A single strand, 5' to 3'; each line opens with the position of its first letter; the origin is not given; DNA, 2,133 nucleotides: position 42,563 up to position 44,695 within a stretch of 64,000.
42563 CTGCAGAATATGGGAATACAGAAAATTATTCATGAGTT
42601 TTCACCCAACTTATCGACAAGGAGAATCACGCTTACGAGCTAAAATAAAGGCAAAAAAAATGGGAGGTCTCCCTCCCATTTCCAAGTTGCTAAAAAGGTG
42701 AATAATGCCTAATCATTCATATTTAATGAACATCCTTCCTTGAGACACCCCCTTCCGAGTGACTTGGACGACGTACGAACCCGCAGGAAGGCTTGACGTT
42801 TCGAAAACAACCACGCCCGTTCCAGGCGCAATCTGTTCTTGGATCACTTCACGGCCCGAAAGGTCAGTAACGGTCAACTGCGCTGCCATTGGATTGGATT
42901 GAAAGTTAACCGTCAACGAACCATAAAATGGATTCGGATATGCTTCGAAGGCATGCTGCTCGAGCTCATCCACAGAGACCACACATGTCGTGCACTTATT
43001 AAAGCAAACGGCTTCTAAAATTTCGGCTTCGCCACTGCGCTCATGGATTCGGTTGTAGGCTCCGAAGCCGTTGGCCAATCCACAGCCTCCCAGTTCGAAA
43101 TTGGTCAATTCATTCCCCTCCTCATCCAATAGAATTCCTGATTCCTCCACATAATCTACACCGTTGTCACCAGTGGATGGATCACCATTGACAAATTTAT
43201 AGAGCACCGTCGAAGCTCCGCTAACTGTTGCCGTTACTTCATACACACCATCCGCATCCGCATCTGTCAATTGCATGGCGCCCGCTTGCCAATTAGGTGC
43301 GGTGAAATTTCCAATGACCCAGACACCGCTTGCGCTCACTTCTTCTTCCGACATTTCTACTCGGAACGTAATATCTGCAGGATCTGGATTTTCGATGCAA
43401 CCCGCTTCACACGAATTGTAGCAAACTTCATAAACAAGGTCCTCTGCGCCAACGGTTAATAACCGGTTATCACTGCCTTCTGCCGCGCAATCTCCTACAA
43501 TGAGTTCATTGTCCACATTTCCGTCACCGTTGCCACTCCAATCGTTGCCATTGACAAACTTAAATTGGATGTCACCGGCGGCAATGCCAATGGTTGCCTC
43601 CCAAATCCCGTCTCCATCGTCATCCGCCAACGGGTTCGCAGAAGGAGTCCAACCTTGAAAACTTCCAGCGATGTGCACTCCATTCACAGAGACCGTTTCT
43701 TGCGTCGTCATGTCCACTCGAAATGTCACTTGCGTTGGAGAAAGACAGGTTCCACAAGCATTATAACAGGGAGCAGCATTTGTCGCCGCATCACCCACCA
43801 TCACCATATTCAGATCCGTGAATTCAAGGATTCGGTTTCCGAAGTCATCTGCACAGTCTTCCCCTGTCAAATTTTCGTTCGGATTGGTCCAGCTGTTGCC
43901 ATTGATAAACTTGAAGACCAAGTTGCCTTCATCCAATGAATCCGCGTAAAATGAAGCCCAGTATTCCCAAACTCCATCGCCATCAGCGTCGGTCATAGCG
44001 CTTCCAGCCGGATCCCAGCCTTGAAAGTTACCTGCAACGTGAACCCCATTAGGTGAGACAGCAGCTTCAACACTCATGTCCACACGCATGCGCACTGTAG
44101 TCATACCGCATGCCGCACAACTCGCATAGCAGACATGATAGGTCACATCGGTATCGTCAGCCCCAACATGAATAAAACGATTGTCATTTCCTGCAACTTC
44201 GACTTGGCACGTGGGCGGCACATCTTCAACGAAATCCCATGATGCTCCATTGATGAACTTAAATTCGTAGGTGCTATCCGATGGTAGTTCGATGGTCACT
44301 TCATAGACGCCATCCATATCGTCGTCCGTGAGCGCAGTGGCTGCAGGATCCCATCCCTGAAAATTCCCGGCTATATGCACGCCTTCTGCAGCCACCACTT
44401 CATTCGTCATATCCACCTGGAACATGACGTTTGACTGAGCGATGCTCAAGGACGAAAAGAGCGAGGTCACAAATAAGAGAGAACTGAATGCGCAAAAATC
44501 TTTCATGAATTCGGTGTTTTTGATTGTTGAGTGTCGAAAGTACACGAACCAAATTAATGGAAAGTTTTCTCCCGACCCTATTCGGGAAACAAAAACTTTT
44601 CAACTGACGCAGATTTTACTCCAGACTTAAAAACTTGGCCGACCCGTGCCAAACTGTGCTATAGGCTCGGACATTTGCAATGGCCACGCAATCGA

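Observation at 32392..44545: Four tandem, independently terminated T9SS-cargo genes built from a shared module kit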

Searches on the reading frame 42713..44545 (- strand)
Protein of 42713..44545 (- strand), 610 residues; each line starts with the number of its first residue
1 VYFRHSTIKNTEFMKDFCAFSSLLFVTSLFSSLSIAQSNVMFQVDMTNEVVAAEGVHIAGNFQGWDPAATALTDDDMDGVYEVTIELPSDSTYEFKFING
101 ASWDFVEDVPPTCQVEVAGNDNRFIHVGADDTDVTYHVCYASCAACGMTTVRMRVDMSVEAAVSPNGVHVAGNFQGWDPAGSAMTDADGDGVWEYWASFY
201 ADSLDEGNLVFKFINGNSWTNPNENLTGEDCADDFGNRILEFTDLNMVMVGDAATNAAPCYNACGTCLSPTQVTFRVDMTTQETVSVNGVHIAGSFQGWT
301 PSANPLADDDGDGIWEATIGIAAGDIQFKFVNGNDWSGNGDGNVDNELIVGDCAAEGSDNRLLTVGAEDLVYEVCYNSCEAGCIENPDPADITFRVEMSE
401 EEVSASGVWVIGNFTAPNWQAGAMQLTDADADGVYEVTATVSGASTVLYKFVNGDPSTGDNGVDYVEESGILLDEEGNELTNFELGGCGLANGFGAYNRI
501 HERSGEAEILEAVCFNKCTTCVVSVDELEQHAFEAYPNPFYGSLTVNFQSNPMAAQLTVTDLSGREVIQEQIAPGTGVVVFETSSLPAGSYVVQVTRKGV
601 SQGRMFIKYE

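Call 4: search_protein_families(library=pfam, proteins=[window:42713-44545:-], max_evalue=0.01)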
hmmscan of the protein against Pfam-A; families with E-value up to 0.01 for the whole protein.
window:42713-44545:- (610 aa): 6 families
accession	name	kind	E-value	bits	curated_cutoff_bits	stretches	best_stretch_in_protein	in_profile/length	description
PF02922.24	CBM_48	-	4.1e-16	59.5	22.4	1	52-103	21-75/83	Carbohydrate-binding module 48 (Isoamylase N-terminal domain)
PF22058.2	X25_BaPul_like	-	2.4e-14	53.6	27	2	59-107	12-60/87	Pullulanase X25 domain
PF16561.11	AMPK1_CBM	-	4e-13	49.8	26.8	1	53-131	11-83/85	Glycogen recognition site of AMP-activated protein kinase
PF18962.6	Por_Secre_tail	-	3.9e-08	33.9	27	1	536-600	2-67/75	Secretion system C-terminal sorting domain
PF00686.25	CBM_20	-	6.9e-08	32.6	23.3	0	39-100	3-69/97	Starch binding domain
PF11589.14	DUF3244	-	0.00068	20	25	1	544-599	31-87/96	Domain of unknown function (DUF3244)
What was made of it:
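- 42992..44434 (-): g4 CBM-like modules 1-4 (aa 25-505), anchored by G[VW][HW][IV][AI]G[NS]F at aa 42, 154, 276 and 394. Pfam CBM_48 59.5 bits, X25 53.6, AMPK1_CBM 49.8, CBM_20 32.6 (call 4).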

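Call 5: search_protein_families(library=ncbifam, proteins=[window:42713-44545:-], max_evalue=0.01)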
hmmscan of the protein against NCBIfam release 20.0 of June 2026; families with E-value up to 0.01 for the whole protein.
window:42713-44545:- (610 aa): 5 families
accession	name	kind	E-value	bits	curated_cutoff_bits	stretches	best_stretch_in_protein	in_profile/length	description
NF038113.1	T9SSA_dep_M36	equivalog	5e-11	41.5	885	1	518-607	777-867/869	T9SS-dependent M36 family metallopeptidase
TIGR04183.1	Por_Secre_tail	domain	6.5e-10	38.8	23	1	536-607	2-70/72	T9SS type A sorting domain-containing protein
NF008967.0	PRK12313.1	equivalog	5.5e-08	31.6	577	0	52-99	48-95/633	1,4-alpha-glucan branching protein GlgB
NF003811.1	PRK05402.1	equivalog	1.7e-07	30.2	741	0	52-107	39-95/619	1,4-alpha-glucan branching protein GlgB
TIGR01515.1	branching_enzym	equivalog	0.00022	19.9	463.95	0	164-196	38-70/607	1,4-alpha-glucan branching enzyme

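Call 52: find_homologous_proteins(query=window:42713-44506:-, max_evalue=0.00001)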
Query window:42713-44506:- (597 aa): 2422 proteins with E <= 0.00001 among 8000 candidates; the best 120 are listed.
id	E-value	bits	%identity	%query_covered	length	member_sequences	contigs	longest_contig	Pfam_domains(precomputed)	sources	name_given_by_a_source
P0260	0.0e+0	1360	99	100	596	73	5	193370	PF02922.25,PF16561.12,PF22058.3,PF18962.8,PF00686.26,PF26120.1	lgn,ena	-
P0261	0.0e+0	1100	78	100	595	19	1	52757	PF02922.25,PF16561.12,PF22058.3,PF18962.8,PF00686.26,PF26120.1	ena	-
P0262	0.0e+0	1095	77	100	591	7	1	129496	PF02922.25,PF16561.12,PF22058.3,PF18962.8,PF00686.26,PF26120.1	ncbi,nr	ncbi:MAG: T9SS type A sorting domain-containing protein [Bacteroidetes bacterium]|nr:T9SS type A sor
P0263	0.0e+0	1066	89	85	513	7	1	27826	PF02922.25,PF16561.12,PF22058.3,PF00686.26,PF26120.1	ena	-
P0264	0.0e+0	1058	76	96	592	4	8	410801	PF02922.25,PF16561.12,PF22058.3,PF18962.8,PF00686.26,PF26120.1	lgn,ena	-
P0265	0.0e+0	1056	75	100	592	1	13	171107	PF02922.25,PF16561.12,PF22058.3,PF18962.8,PF00686.26,PF26120.1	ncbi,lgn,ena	-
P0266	0.0e+0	1052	75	100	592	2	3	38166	PF02922.25,PF16561.12,PF22058.3,PF18962.8,PF00686.26,PF26120.1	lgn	-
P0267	0.0e+0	1052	76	100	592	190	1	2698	PF02922.25,PF16561.12,PF22058.3,PF18962.8,PF00686.26,PF26120.1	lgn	-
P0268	0.0e+0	1049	76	97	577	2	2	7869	PF02922.25,PF16561.12,PF22058.3,PF18962.8,PF00686.26,PF26120.1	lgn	-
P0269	0.0e+0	1048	77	97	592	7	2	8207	PF02922.25,PF16561.12,PF22058.3,PF18962.8,PF00686.26,PF26120.1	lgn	-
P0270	0.0e+0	1048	75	100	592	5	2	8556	PF02922.25,PF16561.12,PF22058.3,PF18962.8,PF00686.26,PF26120.1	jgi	jgi:hypothetical protein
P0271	0.0e+0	1042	74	100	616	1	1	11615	PF02922.25,PF16561.12,PF22058.3,PF18962.8,PF00686.26,PF26120.1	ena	-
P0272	0.0e+0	1041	76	97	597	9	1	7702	PF02922.25,PF16561.12,PF22058.3,PF18962.8,PF00686.26,PF26120.1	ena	-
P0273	0.0e+0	1027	73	100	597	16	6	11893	PF02922.25,PF16561.12,PF22058.3,PF18962.8,PF00686.26,PF26120.1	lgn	-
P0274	5.8e-290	981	68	100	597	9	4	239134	PF02922.25,PF16561.12,PF22058.3,PF18962.8,PF00686.26,PF26120.1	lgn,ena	-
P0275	1.2e-283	960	69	100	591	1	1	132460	PF02922.25,PF16561.12,PF22058.3,PF18962.8,PF00686.26,PF26120.1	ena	-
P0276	5.0e-283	958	69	99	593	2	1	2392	PF02922.25,PF16561.12,PF22058.3,PF18962.8,PF00686.26,PF26120.1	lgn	-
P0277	5.9e-279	945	69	100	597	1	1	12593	PF02922.25,PF16561.12,PF22058.3,PF18962.8,PF00686.26,PF26120.1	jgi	jgi:hypothetical protein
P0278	2.0e-276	936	69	97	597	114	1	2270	PF02922.25,PF16561.12,PF22058.3,PF18962.8,PF00686.26,PF26120.1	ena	-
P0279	5.2e-276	935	68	100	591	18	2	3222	PF02922.25,PF16561.12,PF22058.3,PF18962.8,PF00686.26,PF26120.1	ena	-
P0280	4.6e-272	922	67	98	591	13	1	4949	PF02922.25,PF16561.12,PF22058.3,PF18962.8,PF00686.26,PF26120.1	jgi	jgi:hypothetical protein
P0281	1.0e-271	921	66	98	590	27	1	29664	PF02922.25,PF16561.12,PF22058.3,PF18962.8,PF00686.26,PF26120.1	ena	-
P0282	4.1e-269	912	65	99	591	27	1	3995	PF02922.25,PF16561.12,PF22058.3,PF18962.8,PF26120.1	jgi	jgi:hypothetical protein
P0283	8.0e-269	911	65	100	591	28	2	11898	PF02922.25,PF16561.12,PF22058.3,PF18962.8,PF26120.1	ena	-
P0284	4.2e-268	909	67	100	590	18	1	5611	PF02922.25,PF16561.12,PF22058.3,PF18962.8,PF00686.26,PF26120.1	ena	-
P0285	1.2e-267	907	65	100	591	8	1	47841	PF02922.25,PF16561.12,PF22058.3,PF18962.8,PF26120.1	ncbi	-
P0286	8.0e-263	892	66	98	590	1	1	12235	PF02922.25,PF16561.12,PF22058.3,PF18962.8,PF26120.1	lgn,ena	-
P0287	8.0e-261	885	65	100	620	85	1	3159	PF02922.25,PF16561.12,PF22058.3,PF18962.8,PF00686.26,PF26120.1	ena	-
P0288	1.8e-260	884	63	100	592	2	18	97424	PF02922.25,PF16561.12,PF22058.3,PF18962.8,PF00686.26,PF26120.1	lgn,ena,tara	tara:strand:+ start:6109 stop:7887 length:1779 start_codon:yes stop_codon:yes gene_type:complete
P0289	1.0e-259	881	65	95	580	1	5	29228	PF02922.25,PF16561.12,PF22058.3,PF18962.8,PF00686.26,PF26120.1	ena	-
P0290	2.4e-259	880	65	95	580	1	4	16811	PF02922.25,PF16561.12,PF22058.3,PF18962.8,PF00686.26,PF26120.1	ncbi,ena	-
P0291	6.4e-259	879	64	100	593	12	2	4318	PF02922.25,PF16561.12,PF22058.3,PF18962.8,PF00686.26,PF26120.1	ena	-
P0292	2.6e-258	877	64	100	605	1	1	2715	PF02922.25,PF16561.12,PF22058.3,PF18962.8,PF00686.26,PF26120.1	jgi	jgi:hypothetical protein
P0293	3.4e-258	876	64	100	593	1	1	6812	PF02922.25,PF16561.12,PF22058.3,PF18962.8,PF00686.26,PF26120.1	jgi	jgi:hypothetical protein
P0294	1.0e-257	875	64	100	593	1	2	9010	PF02922.25,PF16561.12,PF22058.3,PF18962.8,PF00686.26,PF26120.1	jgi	jgi:hypothetical protein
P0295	1.3e-246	838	71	84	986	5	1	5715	PF02922.25,PF16561.12,PF00932.26,PF22058.3,PF26120.1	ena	-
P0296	1.9e-240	818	63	93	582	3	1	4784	PF02922.25,PF16561.12,PF22058.3,PF18962.8,PF00686.26,PF26120.1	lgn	-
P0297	4.3e-238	810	68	84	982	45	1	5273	PF02922.25,PF16561.12,PF00932.26,PF22058.3,PF26120.1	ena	-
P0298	1.2e-237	808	60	95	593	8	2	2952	PF02922.25,PF16561.12,PF22058.3,PF18962.8,PF26120.1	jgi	jgi:hypothetical protein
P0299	2.0e-237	808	67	85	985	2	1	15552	PF02922.25,PF16561.12,PF00932.26,PF22058.3,PF00686.26,PF26120.1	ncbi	-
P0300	9.1e-236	802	68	84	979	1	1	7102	PF02922.25,PF16561.12,PF00932.26,PF22058.3,PF26120.1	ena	-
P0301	3.2e-231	787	60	100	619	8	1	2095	PF02922.25,PF16561.12,PF22058.3,PF18962.8,PF26120.1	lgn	-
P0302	3.0e-229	781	60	96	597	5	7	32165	PF02922.25,PF16561.12,PF22058.3,PF18962.8,PF26120.1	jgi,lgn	jgi:hypothetical protein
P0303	9.7e-228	776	59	99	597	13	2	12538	PF02922.25,PF16561.12,PF22058.3,PF18962.8,PF26120.1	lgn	-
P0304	1.1e-227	776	59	100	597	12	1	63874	PF02922.25,PF16561.12,PF22058.3,PF18962.8,PF26120.1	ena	-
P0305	4.7e-227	773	67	81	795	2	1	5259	PF02922.25,PF16561.12,PF00932.26,PF22058.3,PF00686.26,PF26120.1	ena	-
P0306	1.2e-226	772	60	96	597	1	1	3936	PF02922.25,PF16561.12,PF22058.3,PF18962.8,PF26120.1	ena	-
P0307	3.6e-226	770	57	100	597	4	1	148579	PF02922.25,PF16561.12,PF22058.3,PF18962.8,PF26120.1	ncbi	ncbi:MAG: T9SS type A sorting domain-containing protein [Flavobacteriales bacterium]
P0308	5.8e-223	760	76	71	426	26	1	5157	PF02922.25,PF16561.12,PF18962.8,PF26120.1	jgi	-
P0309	2.1e-220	751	35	91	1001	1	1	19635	PF02922.25,PF16561.12,PF22058.3,PF18962.8,PF16760.11,PF00686.26,PF26120.1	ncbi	-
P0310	3.2e-209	715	59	94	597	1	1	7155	PF02922.25,PF16561.12,PF22058.3,PF18962.8,PF26120.1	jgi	-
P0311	8.1e-208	710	58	94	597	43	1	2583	PF02922.25,PF16561.12,PF22058.3,PF18962.8,PF26120.1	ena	-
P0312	6.6e-207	707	64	84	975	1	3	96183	PF02922.25,PF16561.12,PF00932.26,PF22058.3,PF00686.26,PF26120.1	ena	-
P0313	1.0e-206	706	56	96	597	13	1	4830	PF02922.25,PF16561.12,PF22058.3,PF18962.8,PF26120.1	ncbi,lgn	-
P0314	1.5e-206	706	56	95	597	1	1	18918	PF02922.25,PF16561.12,PF22058.3,PF18962.8,PF26120.1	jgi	jgi:hypothetical protein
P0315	4.0e-206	704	56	95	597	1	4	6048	PF02922.25,PF16561.12,PF22058.3,PF18962.8,PF26120.1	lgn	-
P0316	9.2e-205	700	55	97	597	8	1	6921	PF02922.25,PF16561.12,PF22058.3,PF18962.8,PF26120.1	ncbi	ncbi:MAG: T9SS type A sorting domain-containing protein [Flavobacteriales bacterium]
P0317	5.1e-204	697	42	70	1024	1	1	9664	PF02922.25,PF16561.12,PF22058.3,PF17138.11,PF00686.26,PF26120.1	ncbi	ncbi:MAG: hypothetical protein RLZZ262_2074, partial [Bacteroidota bacterium]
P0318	9.6e-204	696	55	95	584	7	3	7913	PF02922.25,PF16561.12,PF22058.3,PF18962.8,PF26120.1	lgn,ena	-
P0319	1.2e-203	696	55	98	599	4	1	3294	PF02922.25,PF16561.12,PF22058.3,PF18962.8,PF26120.1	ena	-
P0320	1.2e-203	696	35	95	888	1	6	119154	PF02922.25,PF16561.12,PF22058.3,PF18962.8,PF16760.11,PF00686.26,PF26120.1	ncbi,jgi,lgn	jgi:1,4-alpha-glucan branching enzyme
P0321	5.8e-203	694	35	95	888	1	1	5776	PF02922.25,PF16561.12,PF22058.3,PF18962.8,PF16760.11,PF00686.26,PF26120.1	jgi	-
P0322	1.3e-202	693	78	65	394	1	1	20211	PF02922.25,PF16561.12,PF26120.1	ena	-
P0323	4.7e-199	681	54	99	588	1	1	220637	PF02922.25,PF16561.12,PF22058.3,PF18962.8,PF26120.1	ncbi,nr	ncbi:MAG: hypothetical protein COA49_05430 [Bacteroidetes bacterium]|nr:MAG: hypothetical protein CO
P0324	2.2e-198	679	35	95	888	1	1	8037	PF02922.25,PF16561.12,PF22058.3,PF18962.8,PF16760.11,PF00686.26,PF26120.1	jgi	-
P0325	4.6e-195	668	81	59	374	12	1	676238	PF02922.25,PF16561.12,PF22058.3,PF00686.26,PF26120.1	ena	-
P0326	8.8e-195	667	52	99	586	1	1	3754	PF02922.25,PF16561.12,PF22058.3,PF18962.8,PF11589.15,PF26120.1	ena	-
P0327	1.3e-194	666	52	99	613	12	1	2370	PF02922.25,PF16561.12,PF22058.3,PF18962.8,PF00686.26,PF26120.1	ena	-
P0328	1.6e-194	666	53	97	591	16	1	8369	PF02922.25,PF16561.12,PF22058.3,PF18962.8,PF11589.15,PF26120.1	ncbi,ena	ncbi:MAG: T9SS type A sorting domain-containing protein [Flavobacteriales bacterium]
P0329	7.0e-192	657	52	98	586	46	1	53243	PF02922.25,PF16561.12,PF22058.3,PF18962.8,PF26120.1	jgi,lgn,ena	-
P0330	1.3e-191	656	53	97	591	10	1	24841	PF02922.25,PF16561.12,PF22058.3,PF18962.8,PF11589.15,PF26120.1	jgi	jgi:hypothetical protein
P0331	1.6e-191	656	53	97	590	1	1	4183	PF02922.25,PF16561.12,PF22058.3,PF18962.8,PF11589.15,PF26120.1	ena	-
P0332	1.1e-189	650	53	97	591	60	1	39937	PF02922.25,PF16561.12,PF22058.3,PF18962.8,PF11589.15,PF26120.1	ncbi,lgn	-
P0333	5.9e-189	648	53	93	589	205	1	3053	PF02922.25,PF16561.12,PF22058.3,PF18962.8,PF11589.15,PF26120.1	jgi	jgi:hypothetical protein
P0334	4.7e-188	645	52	98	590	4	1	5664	PF02922.25,PF16561.12,PF22058.3,PF18962.8,PF00686.26,PF11589.15,PF26120.1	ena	-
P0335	5.5e-187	641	52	99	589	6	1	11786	PF02922.25,PF16561.12,PF22058.3,PF25419.2,PF18962.8,PF11589.15,PF26120.1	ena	-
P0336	3.1e-185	635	51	99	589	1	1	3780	PF02922.25,PF16561.12,PF22058.3,PF25419.2,PF18962.8,PF11589.15,PF26120.1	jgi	-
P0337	3.2e-185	635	51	99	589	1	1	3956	PF02922.25,PF16561.12,PF22058.3,PF25419.2,PF18962.8,PF11589.15,PF26120.1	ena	-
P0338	1.9e-183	629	34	89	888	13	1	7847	PF02922.25,PF16561.12,PF22058.3,PF18962.8,PF16760.11,PF18983.6,PF00686.26,PF26120.1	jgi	-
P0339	2.5e-183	629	39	81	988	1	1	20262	PF02922.25,PF16561.12,PF22058.3,PF18962.8,PF00686.26,PF26120.1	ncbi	-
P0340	3.1e-183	629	50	99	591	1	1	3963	PF02922.25,PF16561.12,PF22058.3,PF18962.8,PF00686.26,PF11589.15,PF26120.1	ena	-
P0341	7.7e-182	624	37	81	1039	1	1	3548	PF02922.25,PF16561.12,PF22058.3,PF16819.12,PF00686.26,PF26120.1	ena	-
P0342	1.2e-181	624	49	100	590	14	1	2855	PF02922.25,PF16561.12,PF22058.3,PF18962.8,PF16760.11,PF26120.1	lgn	-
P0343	1.4e-181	623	37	81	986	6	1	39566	PF02922.25,PF16561.12,PF22058.3,PF18962.8,PF00686.26,PF26120.1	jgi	-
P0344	7.0e-181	621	50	96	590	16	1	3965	PF02922.25,PF16561.12,PF22058.3,PF18962.8,PF26120.1,PF09134.17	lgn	-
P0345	2.3e-179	616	51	97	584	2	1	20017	PF02922.25,PF16561.12,PF22058.3,PF18962.8,PF26120.1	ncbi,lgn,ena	-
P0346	5.1e-177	608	49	97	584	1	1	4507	PF02922.25,PF16561.12,PF22058.3,PF18962.8,PF26120.1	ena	-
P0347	6.8e-177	608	49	97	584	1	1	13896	PF02922.25,PF16561.12,PF22058.3,PF18962.8,PF26120.1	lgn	-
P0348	2.8e-176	606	50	97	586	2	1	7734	PF02922.25,PF16561.12,PF22058.3,PF18962.8,PF00686.26,PF26120.1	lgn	-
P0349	1.1e-175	604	50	97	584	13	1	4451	PF02922.25,PF16561.12,PF22058.3,PF18962.8,PF26120.1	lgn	-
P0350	5.0e-175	602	50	97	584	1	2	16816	PF02922.25,PF16561.12,PF22058.3,PF18962.8,PF00686.26,PF26120.1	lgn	-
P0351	4.5e-174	598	37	75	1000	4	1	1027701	PF02922.25,PF16561.12,PF22058.3,PF25419.2,PF18962.8,PF16760.11,PF00686.26,PF26120.1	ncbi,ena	-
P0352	1.1e-171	590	37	81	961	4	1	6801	PF02922.25,PF16561.12,PF22058.3,PF00686.26,PF26120.1,PF22184.3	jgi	jgi:1,4-alpha-glucan branching enzyme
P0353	2.0e-171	590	40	82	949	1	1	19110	PF02922.25,PF16561.12,PF22058.3,PF18962.8,PF00686.26,PF26120.1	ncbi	ncbi:MAG: T9SS type A sorting domain-containing protein, partial [Flavobacteriales bacterium]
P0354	2.9e-170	586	70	58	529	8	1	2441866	PF02922.25,PF16561.12,PF22058.3,PF00686.26,PF26120.1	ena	-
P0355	7.4e-170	585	37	82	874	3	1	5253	PF02922.25,PF16561.12,PF22058.3,PF18962.8,PF00686.26,PF26120.1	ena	-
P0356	8.7e-169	581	49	99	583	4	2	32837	PF02922.25,PF16561.12,PF22058.3,PF18962.8,PF26120.1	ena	-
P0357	1.2e-168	581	49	99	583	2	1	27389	PF02922.25,PF16561.12,PF22058.3,PF18962.8,PF26120.1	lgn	-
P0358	1.4e-167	577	37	93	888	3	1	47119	PF02922.25,PF16561.12,PF22058.3,PF18962.8,PF00686.26,PF26120.1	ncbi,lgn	ncbi:MAG: T9SS type A sorting domain-containing protein [Flavobacteriales bacterium]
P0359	2.0e-167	576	68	61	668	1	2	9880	PF02922.25,PF16561.12,PF22058.3,PF00686.26,PF26120.1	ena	-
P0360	9.8e-167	574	36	85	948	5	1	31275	PF02922.25,PF16561.12,PF22058.3,PF00686.26,PF26120.1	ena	-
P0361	2.3e-166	573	49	98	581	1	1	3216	PF02922.25,PF16561.12,PF22058.3,PF18962.8,PF26120.1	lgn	-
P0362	2.5e-165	570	49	94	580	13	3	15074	PF02922.25,PF16561.12,PF22058.3,PF18962.8,PF26120.1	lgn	-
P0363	4.0e-165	569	35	95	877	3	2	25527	PF02922.25,PF16561.12,PF22058.3,PF18962.8,PF00686.26,PF26120.1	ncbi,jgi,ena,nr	ncbi:MAG: hypothetical protein B6D64_09875 [Bacteroidetes bacterium 4484_276]|nr:MAG: hypothetical p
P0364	8.3e-165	568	35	95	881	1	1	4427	PF02922.25,PF16561.12,PF22058.3,PF18962.8,PF00686.26,PF26120.1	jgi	-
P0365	5.6e-164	565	48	96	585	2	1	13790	PF02922.25,PF16561.12,PF22058.3,PF18962.8,PF26120.1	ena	-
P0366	1.3e-163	564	38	81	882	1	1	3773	PF02922.25,PF16561.12,PF22058.3,PF18962.8,PF00686.26,PF26120.1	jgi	jgi:hypothetical protein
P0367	1.6e-163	564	35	95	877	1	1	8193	PF02922.25,PF16561.12,PF22058.3,PF18962.8,PF00686.26,PF26120.1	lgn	-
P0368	2.0e-163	563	36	86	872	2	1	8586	PF02922.25,PF16561.12,PF22058.3,PF18962.8,PF00686.26,PF26120.1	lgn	-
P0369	2.7e-163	563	47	99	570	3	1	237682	PF02922.25,PF16561.12,PF22058.3,PF18962.8,PF26120.1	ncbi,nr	ncbi:MAG: T9SS type A sorting domain-containing protein [Flavobacteriales bacterium]|nr:T9SS type A 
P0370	1.6e-162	560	35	81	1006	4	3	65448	PF02922.25,PF16561.12,PF22058.3,PF18962.8,PF16760.11,PF00686.26,PF26120.1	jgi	-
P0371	3.4e-162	559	36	82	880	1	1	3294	PF02922.25,PF16561.12,PF22058.3,PF18962.8,PF00686.26,PF26120.1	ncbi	-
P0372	5.3e-162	559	34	95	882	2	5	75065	PF02922.25,PF16561.12,PF22058.3,PF18962.8,PF00686.26,PF26120.1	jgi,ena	-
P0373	1.6e-161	557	34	95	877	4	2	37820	PF02922.25,PF16561.12,PF22058.3,PF18962.8,PF00686.26,PF26120.1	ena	-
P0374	3.8e-161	556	48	98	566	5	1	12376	PF02922.25,PF16561.12,PF22058.3,PF18962.8,PF26120.1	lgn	-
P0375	4.2e-161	556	38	83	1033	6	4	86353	PF02922.25,PF16561.12,PF02014.24,PF22058.3,PF18962.8,PF00686.26,PF26120.1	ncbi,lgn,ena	-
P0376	1.9e-160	553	34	86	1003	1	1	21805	PF02922.25,PF16561.12,PF22058.3,PF18962.8,PF16760.11,PF00686.26,PF26120.1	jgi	jgi:1,4-alpha-glucan branching enzyme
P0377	2.9e-160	553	35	82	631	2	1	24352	PF02922.25,PF16561.12,PF22058.3,PF00686.26,PF26120.1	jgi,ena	-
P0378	3.4e-159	549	48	95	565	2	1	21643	PF02922.25,PF16561.12,PF22058.3,PF18962.8,PF26120.1,PF09134.17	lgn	-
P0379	6.8e-159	548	47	99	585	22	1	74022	PF02922.25,PF16561.12,PF22058.3,PF18962.8,PF26120.1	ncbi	ncbi:MAG: T9SS type A sorting domain-containing protein [Flavobacteriales bacterium]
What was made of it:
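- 42713..44506 (-): g4: 597-aa T9SS cargo made of a signal peptide, four CBM20/48-like modules and a type-A CTD. No catalytic domain. Its family has at least 2422 homologues, named 'T9SS type A sorting domain-containing protein' where named at all (call 52).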

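Call 65: predict_structure(alignment_id=A4)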
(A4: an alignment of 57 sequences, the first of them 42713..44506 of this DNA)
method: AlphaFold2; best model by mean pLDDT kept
length: 597 residues; sequences in the alignment: 57
mean_pLDDT: 89.7   pTM: 0.53
mean pLDDT of the five models: 89.7, 88.0, 87.7, 87.0, 86.2
residues with pLDDT >= 90: 382; 70-90: 192; 50-70: 18; < 50: 5
segments of 3 or more residues with pLDDT < 50: 511-515
pLDDT, mean of each block of 10 residues (from residue 1): 76 69 88 96 97 97 97 94 97 94 85 91 96 95 93 97 96 92 93 92 97 91 94 92 89 88 92 93 89 96 92 92 78 80 87 91 87 89 94 94 85 95 94 92 89 91 86 84 88 93 83 54 89 80 91 92 89 93 85 91
secondary structure, 60 per line:
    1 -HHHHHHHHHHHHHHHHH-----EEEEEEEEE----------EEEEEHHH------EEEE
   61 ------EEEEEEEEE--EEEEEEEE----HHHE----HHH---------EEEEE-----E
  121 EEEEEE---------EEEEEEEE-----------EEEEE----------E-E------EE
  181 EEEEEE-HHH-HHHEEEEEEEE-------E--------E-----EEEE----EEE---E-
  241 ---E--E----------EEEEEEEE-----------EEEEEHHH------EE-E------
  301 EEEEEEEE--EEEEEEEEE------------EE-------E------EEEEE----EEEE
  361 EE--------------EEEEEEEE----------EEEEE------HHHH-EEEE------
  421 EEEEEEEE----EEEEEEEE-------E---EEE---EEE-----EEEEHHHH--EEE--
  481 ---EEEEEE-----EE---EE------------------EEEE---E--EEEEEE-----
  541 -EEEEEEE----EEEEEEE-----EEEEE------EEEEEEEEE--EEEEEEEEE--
elements in order: H2-18 E24-32 E43-47 E57-60 E67-75 E78-85 E110-114 E120-126 E136-143 E155-159 E179-186 E195-202 E225-228 E233-235 E258-265 E277-281 E301-308 E311-319 E348-352 E357-362 E377-384 E395-399 H406-409 E411-414 E421-428 E433-440 E452-454 E458-460 E466-469 H470-473 E476-478 E484-489 E520-523 E530-535 E542-548 E553-559 E565-569 E576-584 E587-595
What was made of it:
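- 42992..44434 (-): AF2 model pLDDT 89.7 (call 65).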
